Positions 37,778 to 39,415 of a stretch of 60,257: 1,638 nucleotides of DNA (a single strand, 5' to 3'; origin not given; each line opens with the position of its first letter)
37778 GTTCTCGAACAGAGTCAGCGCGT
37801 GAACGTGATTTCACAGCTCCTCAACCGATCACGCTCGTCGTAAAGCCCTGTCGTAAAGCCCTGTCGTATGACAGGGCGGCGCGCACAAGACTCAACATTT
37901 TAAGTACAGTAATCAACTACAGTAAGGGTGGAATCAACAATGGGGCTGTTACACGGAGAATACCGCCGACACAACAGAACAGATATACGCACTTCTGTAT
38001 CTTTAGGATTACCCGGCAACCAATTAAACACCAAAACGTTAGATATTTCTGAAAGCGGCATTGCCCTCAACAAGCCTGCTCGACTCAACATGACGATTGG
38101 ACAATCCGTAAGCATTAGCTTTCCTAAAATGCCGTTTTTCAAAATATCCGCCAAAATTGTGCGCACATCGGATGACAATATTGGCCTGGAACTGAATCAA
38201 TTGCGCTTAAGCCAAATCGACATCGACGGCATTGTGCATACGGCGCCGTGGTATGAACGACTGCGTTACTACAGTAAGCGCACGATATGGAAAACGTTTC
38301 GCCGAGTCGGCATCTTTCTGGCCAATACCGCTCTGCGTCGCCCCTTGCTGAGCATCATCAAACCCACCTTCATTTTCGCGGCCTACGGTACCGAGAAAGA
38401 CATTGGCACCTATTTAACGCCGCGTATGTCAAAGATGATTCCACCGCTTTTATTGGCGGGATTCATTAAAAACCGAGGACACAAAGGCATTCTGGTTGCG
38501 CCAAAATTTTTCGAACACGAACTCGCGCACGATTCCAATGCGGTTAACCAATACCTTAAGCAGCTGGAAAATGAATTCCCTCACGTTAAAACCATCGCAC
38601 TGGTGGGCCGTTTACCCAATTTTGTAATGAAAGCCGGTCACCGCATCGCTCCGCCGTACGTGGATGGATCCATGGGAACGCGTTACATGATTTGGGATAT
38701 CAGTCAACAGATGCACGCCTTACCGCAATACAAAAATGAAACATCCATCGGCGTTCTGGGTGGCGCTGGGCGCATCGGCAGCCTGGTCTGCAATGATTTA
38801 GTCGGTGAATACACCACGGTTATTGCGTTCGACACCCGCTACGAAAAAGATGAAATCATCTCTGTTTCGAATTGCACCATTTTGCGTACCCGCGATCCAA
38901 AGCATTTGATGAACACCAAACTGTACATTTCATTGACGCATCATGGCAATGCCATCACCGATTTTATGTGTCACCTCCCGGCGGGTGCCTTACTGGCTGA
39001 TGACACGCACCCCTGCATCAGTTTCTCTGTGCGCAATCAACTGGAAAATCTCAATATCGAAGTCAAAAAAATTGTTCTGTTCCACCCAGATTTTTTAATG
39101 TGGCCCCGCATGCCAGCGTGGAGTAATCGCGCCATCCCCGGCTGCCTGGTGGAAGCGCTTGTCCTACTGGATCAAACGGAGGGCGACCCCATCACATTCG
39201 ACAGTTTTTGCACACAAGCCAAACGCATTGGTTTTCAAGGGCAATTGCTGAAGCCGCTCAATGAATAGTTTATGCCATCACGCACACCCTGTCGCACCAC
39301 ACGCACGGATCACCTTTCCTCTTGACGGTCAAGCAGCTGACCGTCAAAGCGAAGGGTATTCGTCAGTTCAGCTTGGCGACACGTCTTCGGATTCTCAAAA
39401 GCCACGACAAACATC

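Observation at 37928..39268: PilZ receptor domain fused to a Rossmann-fold enzyme: a possible c-di-GMP-gated oxidoreductase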

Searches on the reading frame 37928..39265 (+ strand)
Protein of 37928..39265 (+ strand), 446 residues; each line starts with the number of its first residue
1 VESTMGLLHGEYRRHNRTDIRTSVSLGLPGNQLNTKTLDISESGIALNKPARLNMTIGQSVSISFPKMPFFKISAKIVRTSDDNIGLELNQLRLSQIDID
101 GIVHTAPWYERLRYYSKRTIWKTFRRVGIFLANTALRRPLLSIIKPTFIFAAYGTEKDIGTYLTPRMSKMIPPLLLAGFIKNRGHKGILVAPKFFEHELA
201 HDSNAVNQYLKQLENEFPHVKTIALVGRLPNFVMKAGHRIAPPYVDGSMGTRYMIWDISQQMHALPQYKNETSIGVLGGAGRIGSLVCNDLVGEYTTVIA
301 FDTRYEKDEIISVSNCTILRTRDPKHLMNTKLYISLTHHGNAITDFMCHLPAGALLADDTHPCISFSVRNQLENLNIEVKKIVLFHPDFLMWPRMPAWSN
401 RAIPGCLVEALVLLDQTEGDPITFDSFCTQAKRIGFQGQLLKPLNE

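Call 3: search_protein_families(library=pfam, proteins=[window:37928-39265:+], max_evalue=1)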
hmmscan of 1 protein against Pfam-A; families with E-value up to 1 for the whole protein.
window:37928-39265:+ (446 aa): 2 families
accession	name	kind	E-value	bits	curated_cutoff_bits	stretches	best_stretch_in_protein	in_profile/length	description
PF07238.19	PilZ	-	1.9e-11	44.7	22.5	1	13-96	3-92/102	PilZ domain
PF01370.27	Epimerase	-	0.29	10.9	20.9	1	276-309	3-36/240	NAD dependent epimerase/dehydratase family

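Call 4: search_protein_families(library=ncbifam, proteins=[window:37928-39265:+], max_evalue=1)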
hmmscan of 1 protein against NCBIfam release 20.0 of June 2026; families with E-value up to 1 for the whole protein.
window:37928-39265:+ (446 aa): 3 families
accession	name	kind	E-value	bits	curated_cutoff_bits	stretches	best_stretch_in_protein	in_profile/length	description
NF008558.0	PRK11498.1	equivalog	0.023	12.6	992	1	13-96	696-781/872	UDP-forming cellulose synthase catalytic subunit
NF000004.1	vanH-D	exception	0.055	12.6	550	1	271-323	147-197/323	D-lactate dehydrogenase VanH-D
NF000492.1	vanH_gen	exception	0.17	10.9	540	1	271-323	141-191/312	D-lactate dehydrogenase VanH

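Call 5: search_solved_structures(query=window:37928-39265:+, max_evalue=10, show_alignments=3)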
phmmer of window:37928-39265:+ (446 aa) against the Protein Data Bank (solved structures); distinct sequences matched with E-value up to 10: 0.

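Call 6: find_homologous_proteins(query=window:37928-39265:+)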
Query window:37928-39265:+ (446 aa): 173 proteins with E <= 0.001 among 7579 candidates; the best 120 are listed.
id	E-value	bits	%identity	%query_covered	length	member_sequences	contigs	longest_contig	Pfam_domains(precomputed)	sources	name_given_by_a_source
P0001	0.0e+0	1021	100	99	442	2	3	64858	PF07238.20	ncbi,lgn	ncbi:MAG: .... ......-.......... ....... [Gammaproteobacteria bacterium]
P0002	2.1e-205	701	68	99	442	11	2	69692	PF07238.20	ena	-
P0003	5.6e-196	670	67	94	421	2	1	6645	PF07238.20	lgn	-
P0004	1.3e-195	669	64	99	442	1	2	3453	PF07238.20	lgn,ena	-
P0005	1.4e-189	649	63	99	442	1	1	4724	PF07238.20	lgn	-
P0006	6.0e-179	614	60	99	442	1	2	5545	PF07238.20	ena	-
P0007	2.0e-178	612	60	99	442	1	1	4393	PF07238.20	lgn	-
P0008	4.9e-178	611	61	94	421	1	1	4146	PF07238.20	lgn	-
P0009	1.0e-177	610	60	99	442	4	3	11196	PF07238.20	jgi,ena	-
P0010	3.4e-176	605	59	99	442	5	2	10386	PF07238.20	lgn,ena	-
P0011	1.7e-175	602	59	99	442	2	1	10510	PF07238.20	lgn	-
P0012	6.0e-174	597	57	99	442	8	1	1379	PF07238.20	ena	-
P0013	2.7e-173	595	59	99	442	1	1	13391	PF07238.20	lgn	-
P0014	2.8e-173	595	58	99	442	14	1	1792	PF07238.20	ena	-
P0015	5.4e-173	594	60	99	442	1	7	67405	PF07238.20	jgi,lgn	jgi:hypothetical protein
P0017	1.4e-165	570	57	99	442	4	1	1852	PF07238.20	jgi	-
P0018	2.6e-165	569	57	99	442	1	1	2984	PF07238.20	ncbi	-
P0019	2.2e-163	563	56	99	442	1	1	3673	PF07238.20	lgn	-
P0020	6.1e-162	558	55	99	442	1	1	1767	PF07238.20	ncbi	-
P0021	2.8e-161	556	57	94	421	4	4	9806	PF07238.20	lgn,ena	-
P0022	9.3e-158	544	55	99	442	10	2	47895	PF07238.20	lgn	-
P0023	1.4e-157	543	56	99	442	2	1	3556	PF07238.20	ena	-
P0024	2.6e-157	543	55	99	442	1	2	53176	PF07238.20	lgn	-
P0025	1.1e-156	540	54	99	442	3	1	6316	PF07238.20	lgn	-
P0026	7.1e-155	535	54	99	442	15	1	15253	PF07238.20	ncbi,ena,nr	ncbi:MAG TPA: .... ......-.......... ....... [Dongiaceae bacterium]|nr:PilZ domain-containing protei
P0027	8.1e-155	534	55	99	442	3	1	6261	PF07238.20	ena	-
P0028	1.6e-154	533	55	99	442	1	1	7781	PF07238.20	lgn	-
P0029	1.2e-152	527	55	99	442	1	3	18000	PF07238.20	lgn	-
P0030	1.6e-152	527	53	99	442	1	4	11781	PF07238.20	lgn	-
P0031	3.6e-151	522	53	99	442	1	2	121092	PF07238.20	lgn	-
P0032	5.8e-151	522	54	99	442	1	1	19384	PF07238.20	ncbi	-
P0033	5.9e-151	522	54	99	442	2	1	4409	PF07238.20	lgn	-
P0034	1.9e-150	520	50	99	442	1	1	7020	PF07238.20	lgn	-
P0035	2.0e-150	520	55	99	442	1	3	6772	PF07238.20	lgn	-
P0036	9.7e-149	514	52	99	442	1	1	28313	PF07238.20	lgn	-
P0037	1.7e-148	513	53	99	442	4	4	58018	PF07238.20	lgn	-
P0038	2.5e-148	513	52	99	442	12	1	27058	PF07238.20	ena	-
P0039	8.3e-147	508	51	99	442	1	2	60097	PF07238.20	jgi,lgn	-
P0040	1.4e-143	497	52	98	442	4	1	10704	PF07238.20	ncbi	-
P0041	3.3e-143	496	50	98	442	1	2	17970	PF07238.20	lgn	-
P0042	6.3e-143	495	51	99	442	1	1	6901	PF07238.20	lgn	-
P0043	2.1e-141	490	50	98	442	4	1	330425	PF07238.20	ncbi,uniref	ncbi:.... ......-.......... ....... [Marinobacter sp. HN1S83]|uniref:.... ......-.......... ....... 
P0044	3.4e-141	489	51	98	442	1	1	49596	PF07238.20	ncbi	-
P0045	1.5e-140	487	51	99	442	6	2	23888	PF07238.20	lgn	-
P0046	1.9e-140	487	49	98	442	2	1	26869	PF07238.20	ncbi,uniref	ncbi:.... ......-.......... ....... [uncultured Marinobacter sp.]|uniref:PilZ domain-containing prot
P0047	2.0e-140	487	49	98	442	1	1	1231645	PF07238.20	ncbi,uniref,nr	ncbi:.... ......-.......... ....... [uncultured Marinobacter sp.]|uniref:PilZ domain-containing prot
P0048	4.8e-140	486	49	98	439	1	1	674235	PF07238.20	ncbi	ncbi:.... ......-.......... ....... [Marinobacteraceae bacterium S3BR75-40.1]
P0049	7.8e-140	485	49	99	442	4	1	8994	PF07238.20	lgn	-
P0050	8.3e-140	485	51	99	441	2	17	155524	PF07238.20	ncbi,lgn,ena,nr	ncbi:MAG: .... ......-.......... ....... [Pseudomonadota bacterium]|nr:hypothetical protein [Pseudom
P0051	1.2e-139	484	50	98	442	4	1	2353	PF07238.20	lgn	-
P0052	1.8e-139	484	49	98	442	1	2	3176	PF07238.20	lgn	-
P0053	3.5e-139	483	50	99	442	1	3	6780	PF07238.20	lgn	-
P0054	5.0e-139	482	49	98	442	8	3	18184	PF07238.20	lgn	-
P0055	7.8e-139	482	49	98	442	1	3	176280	PF07238.20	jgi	jgi:hypothetical protein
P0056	8.6e-139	481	49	98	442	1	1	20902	PF07238.20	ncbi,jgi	-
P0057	1.2e-138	481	50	98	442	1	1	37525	PF07238.20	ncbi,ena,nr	ncbi:MAG: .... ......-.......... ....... [Marinobacter sp.]|nr:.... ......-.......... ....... [Marin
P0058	1.4e-138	481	50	99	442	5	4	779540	PF07238.20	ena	-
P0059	1.6e-138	481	49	99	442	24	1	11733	PF07238.20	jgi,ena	-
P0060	2.4e-138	480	48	98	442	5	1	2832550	PF07238.20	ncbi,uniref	ncbi:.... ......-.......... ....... [Marinobacter sp. SS13-12]|uniref:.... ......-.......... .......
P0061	3.4e-138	480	49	98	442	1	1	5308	PF07238.20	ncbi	-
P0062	7.1e-138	478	50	99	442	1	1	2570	PF07238.20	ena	-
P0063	1.0e-137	478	49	98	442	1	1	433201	PF07238.20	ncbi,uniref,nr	ncbi:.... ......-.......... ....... [Marinobacter zhanjiangensis]|uniref:PilZ domain-containing prot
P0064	1.1e-137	478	50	99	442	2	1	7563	PF07238.20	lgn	-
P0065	1.2e-137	478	49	98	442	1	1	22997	PF07238.20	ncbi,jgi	-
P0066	1.4e-137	478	48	98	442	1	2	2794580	PF07238.20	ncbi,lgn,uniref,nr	ncbi:Predicted amino acid dehydrogenase [Marinobacter daqiaonensis]|uniref:Predicted amino acid dehy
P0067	1.5e-137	477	49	98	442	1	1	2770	PF07238.20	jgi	-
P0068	1.8e-137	477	50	99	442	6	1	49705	PF07238.20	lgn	-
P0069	2.8e-137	477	49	98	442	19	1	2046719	PF07238.20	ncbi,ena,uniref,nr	ncbi:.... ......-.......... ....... [Marinobacter sp. M-5]|uniref:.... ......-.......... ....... n=1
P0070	2.8e-137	477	49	99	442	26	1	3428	PF07238.20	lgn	-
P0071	4.2e-137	476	49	98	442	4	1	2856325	PF07238.20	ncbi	-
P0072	5.3e-137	476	48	98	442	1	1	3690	PF07238.20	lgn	-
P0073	6.4e-137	475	48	98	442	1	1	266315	PF07238.20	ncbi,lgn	ncbi:MAG: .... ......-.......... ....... [Marinobacter sp.]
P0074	8.4e-137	475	49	98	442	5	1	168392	PF07238.20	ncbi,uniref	ncbi:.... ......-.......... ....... [Marinobacter sp. NFXS9]|uniref:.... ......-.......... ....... n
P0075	1.3e-136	474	49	99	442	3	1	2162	PF07238.20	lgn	-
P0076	1.4e-136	474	49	98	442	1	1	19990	PF07238.20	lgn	-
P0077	2.6e-136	473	48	99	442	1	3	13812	PF07238.20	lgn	-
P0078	2.7e-136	473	49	99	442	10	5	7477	PF07238.20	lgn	-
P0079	3.5e-136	473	49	98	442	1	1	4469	PF07238.20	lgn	-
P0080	4.5e-136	473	48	99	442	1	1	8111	PF07238.20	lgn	-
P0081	5.1e-136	472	49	98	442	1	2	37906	PF07238.20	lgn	-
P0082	5.5e-136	472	49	99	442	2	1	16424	PF07238.20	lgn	-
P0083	7.2e-136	472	49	99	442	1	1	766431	PF07238.20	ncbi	ncbi:MAG: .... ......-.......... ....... [Pseudomonadota bacterium]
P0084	7.7e-136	472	49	98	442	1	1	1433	PF07238.20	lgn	-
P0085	1.3e-135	471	48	98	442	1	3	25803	PF07238.20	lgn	-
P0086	1.4e-135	471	48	98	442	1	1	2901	PF07238.20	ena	-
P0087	2.3e-135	470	48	99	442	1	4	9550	PF07238.20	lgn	-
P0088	2.6e-135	470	50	99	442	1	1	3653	PF07238.20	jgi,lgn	jgi:hypothetical protein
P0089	6.4e-135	469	48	99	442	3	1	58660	PF07238.20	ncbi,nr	ncbi:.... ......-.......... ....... [Tamilnaduibacter salinus]|nr:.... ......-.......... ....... [Ta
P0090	6.4e-135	469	49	99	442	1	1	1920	PF07238.20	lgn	-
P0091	8.2e-135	468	48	98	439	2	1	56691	PF07238.20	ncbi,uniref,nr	ncbi:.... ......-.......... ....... [Marinobacter sp.]|uniref:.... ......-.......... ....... n=1 Tax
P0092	2.3e-134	467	50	98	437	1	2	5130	PF07238.20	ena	-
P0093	4.0e-134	466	48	98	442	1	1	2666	PF07238.20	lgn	-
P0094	5.9e-134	466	50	95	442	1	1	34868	PF07238.20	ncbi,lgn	-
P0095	1.1e-133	465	48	98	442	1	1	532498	PF07238.20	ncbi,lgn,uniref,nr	ncbi:putative amino acid dehydrogenase [Halospina denitrificans]|uniref:Putative amino acid dehydrog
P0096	2.0e-133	464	48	98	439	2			PF07238.20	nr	nr:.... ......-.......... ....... [Marinobacter halodurans]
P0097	5.0e-133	463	48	99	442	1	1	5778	PF07238.20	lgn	-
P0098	6.4e-133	462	48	99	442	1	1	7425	PF07238.20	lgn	-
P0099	1.2e-132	461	46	99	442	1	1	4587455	PF07238.20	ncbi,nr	ncbi:Hypothetical protein HDN1F_31910 [gamma proteobacterium HdN1]|nr:Hypothetical protein HDN1F_319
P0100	1.4e-132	461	48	99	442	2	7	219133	PF07238.20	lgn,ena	-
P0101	1.5e-132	461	48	99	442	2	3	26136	PF07238.20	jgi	jgi:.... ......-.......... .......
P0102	2.5e-132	460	47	99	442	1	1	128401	PF07238.20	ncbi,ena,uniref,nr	ncbi:MAG: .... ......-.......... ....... [Marinobacter sp.]|uniref:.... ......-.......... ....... n=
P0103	2.8e-132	460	48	98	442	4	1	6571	PF07238.20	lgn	-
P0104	1.0e-131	458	48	96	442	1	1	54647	PF07238.20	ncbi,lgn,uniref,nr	ncbi:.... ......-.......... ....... [Marinobacter sp.]|uniref:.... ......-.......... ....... n=1 Tax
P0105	1.2e-131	458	48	98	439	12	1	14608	PF07238.20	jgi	-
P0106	1.3e-131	458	47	99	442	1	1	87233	PF07238.20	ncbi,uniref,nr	ncbi:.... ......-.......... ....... [Marinobacter salicampi]|uniref:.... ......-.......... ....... n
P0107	2.2e-131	457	48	96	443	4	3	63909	PF07238.20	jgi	jgi:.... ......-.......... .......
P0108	2.4e-131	457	48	98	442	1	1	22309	PF07238.20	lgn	-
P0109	4.3e-131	456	47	100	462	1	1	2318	PF07238.20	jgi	jgi:hypothetical protein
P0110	5.0e-131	456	48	96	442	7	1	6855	PF07238.20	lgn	-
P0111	7.8e-131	455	48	99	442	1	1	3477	PF07238.20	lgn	-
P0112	1.5e-130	454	48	96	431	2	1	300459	PF07238.20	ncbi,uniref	ncbi:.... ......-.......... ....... [Marinobacter lacisalsi]|uniref:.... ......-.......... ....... n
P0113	2.7e-130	454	47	98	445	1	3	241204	PF07238.20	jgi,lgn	jgi:hypothetical protein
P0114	1.4e-129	451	47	96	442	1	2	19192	PF07238.20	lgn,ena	-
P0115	1.6e-129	451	48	99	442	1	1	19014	PF07238.20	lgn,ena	-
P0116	7.8e-129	449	47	99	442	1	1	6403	PF07238.20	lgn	-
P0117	1.1e-128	448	47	98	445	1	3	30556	PF07238.20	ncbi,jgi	-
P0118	2.6e-128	447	48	99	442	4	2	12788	PF07238.20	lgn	-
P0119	4.8e-128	446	47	99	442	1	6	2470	PF07238.20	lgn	-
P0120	6.1e-128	446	47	98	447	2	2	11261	PF07238.20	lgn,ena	-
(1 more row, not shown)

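Call 9: search_solved_structures(query=A1, max_evalue=10, show_alignments=3)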
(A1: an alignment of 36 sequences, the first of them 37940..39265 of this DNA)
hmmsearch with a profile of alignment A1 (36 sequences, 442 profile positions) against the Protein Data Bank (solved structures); distinct sequences matched with E-value up to 10: 20.
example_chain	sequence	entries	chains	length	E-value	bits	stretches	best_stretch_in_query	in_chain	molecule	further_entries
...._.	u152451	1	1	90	3.7e-05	25.8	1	6-86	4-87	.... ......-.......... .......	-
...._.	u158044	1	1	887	0.00021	23.4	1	6-87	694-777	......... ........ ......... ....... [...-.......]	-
7lby_A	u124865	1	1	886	0.00022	23.3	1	6-87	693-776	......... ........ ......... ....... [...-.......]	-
9fmv_A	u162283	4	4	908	0.00022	23.3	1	6-87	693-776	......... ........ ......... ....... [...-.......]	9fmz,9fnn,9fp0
7kn1_A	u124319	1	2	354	0.0073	18.3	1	264-319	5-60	UDP-glucose 4-epimerase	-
5vx6_A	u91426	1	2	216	0.047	15.6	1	7-63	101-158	Uncharacterized protein YpfA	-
8w3u_A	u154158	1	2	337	0.21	13.5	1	260-307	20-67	dTDP-glucose 4,6-dehydratase related protein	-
9ar1_A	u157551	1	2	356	0.27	13.1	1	261-307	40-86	dTDP-glucose 4,6-dehydratase related protein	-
7c8m_A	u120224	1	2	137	0.28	13.1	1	251-360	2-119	Nitrogen-fixing NifU domain protein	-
7c8n_A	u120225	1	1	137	0.3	13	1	251-360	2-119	Nitrogen-fixing NifU domain protein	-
7cnv_A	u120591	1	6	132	0.42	12.5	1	251-318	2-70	Nitrogen-fixing NifU domain protein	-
2pzj_A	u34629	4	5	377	0.44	12.4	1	267-354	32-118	Putative nucleotide sugar epimerase/ dehydratase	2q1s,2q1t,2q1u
8a3w_SE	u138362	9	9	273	0.52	12.2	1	220-283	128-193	40S ribosomal protein S4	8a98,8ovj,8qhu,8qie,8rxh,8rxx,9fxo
5t2a_1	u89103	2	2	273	0.55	12.1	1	220-283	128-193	eS4 | ribosomal protein S4e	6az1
4ida_A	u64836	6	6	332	0.99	11.3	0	255-288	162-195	Ripening-induced protein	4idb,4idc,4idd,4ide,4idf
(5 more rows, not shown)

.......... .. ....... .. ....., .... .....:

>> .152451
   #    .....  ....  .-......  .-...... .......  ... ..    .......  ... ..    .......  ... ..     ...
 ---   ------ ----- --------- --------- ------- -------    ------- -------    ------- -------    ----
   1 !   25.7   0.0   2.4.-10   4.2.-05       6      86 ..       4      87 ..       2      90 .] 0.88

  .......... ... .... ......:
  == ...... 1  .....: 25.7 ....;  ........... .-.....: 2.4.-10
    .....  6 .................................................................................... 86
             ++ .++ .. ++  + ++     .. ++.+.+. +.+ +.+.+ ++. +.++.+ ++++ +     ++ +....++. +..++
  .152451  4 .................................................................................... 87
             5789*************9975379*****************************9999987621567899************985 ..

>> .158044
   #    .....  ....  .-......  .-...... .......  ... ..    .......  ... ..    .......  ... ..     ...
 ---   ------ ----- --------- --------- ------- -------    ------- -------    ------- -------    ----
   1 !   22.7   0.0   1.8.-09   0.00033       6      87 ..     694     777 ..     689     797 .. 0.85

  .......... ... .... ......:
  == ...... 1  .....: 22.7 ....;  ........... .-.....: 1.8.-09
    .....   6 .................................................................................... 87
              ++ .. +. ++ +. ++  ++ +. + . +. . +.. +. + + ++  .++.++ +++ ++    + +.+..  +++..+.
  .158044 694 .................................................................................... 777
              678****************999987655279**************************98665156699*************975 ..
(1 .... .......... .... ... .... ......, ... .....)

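Call 20: find_encoding_contigs(protein=P0047, flank=8000, max_places=2)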
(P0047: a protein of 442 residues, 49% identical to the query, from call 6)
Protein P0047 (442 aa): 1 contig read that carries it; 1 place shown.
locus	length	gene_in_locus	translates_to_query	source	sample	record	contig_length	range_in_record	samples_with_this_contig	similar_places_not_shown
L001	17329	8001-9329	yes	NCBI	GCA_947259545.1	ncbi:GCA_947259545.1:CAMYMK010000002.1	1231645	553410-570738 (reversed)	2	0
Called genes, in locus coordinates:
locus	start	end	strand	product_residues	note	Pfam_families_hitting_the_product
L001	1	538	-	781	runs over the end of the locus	PF00708:Acylphosphatase, PF07503:zf-HYPF, PF01300:Sua5_yciO_yrdC, PF17788:HypF_C, PF22521:HypF_C_2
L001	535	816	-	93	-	PF01155:HypA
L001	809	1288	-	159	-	PF01750:HycI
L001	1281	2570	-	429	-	PF00374:NiFeSe_Hases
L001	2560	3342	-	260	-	PF01058:Oxidored_q6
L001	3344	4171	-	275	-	PF00175:NAD_binding_1, PF10418:DHODB_Fe-S_bind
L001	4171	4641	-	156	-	PF00027:cNMP_binding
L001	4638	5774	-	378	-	PF12838:Fer4_7 (faint), PF13534:Fer4_17 (faint), PF13183:Fer4_8 (faint), PF13746:Fer4_18 (faint), PF14697:Fer4_21 (faint), PF25160:LdpA_Fe-S-bd (faint), PF12797:Fer4_2 (faint), PF17179:Fer4_22, +1 more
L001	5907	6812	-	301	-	PF12146:Hydrolase_4 (weak), PF00561:Abhydrolase_1, PF12697:Abhydrolase_6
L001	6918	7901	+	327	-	PF23023:Anti-Pycsar_Apyc1, PF00753:Lactamase_B, PF12706:Lactamase_B_2 (weak)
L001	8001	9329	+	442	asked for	PF07238:PilZ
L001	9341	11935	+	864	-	PF07696:7TMR-DISMED2, PF07695:7TMR-DISM_7TM, PF00990:GGDEF, PF00563:EAL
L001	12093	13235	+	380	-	-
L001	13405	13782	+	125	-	-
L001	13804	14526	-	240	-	PF00226:DnaJ (weak)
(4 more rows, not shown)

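Call 21: find_encoding_contigs(protein=P0099, flank=8000, max_places=2)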
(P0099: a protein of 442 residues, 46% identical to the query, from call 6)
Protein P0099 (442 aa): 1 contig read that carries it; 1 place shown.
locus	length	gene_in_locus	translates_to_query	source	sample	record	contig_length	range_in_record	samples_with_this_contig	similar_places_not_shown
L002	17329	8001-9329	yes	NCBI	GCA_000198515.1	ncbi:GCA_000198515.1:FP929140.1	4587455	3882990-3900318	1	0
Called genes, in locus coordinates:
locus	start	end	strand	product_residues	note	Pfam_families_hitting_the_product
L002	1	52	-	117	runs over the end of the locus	-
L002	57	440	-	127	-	PF05597:Phasin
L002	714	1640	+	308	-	PF00142:Fer4_NifH (faint), PF01656:CbiA, PF09140:MipZ (faint), PF10609:ParA (weak), PF13614:AAA_31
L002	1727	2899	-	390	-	PF02771:Acyl-CoA_dh_N, PF02770:Acyl-CoA_dh_M, PF00441:Acyl-CoA_dh_1, PF08028:Acyl-CoA_dh_2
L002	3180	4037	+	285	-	PF14305:ATPgrasp_TupA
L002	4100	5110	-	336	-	PF00316:FBPase, PF18913:FBPase_C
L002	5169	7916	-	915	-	PF07696:7TMR-DISMED2, PF07695:7TMR-DISM_7TM, PF00990:GGDEF, PF00563:EAL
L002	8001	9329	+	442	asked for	PF07238:PilZ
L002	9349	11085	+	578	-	PF02776:TPP_enzyme_N, PF00205:TPP_enzyme_M, PF02775:TPP_enzyme_C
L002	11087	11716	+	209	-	PF12917:YfbR-like, PF13023:HD_3, PF01966:HD (weak)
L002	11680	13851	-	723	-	PF13336:AcetylCoA_hyd_C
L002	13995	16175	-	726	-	PF00989:PAS, PF08448:PAS_4 (weak), PF13426:PAS_9, PF00990:GGDEF, PF00563:EAL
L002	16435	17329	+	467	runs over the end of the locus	PF13638:PIN_4, PF02562:PhoH, PF13604:AAA_30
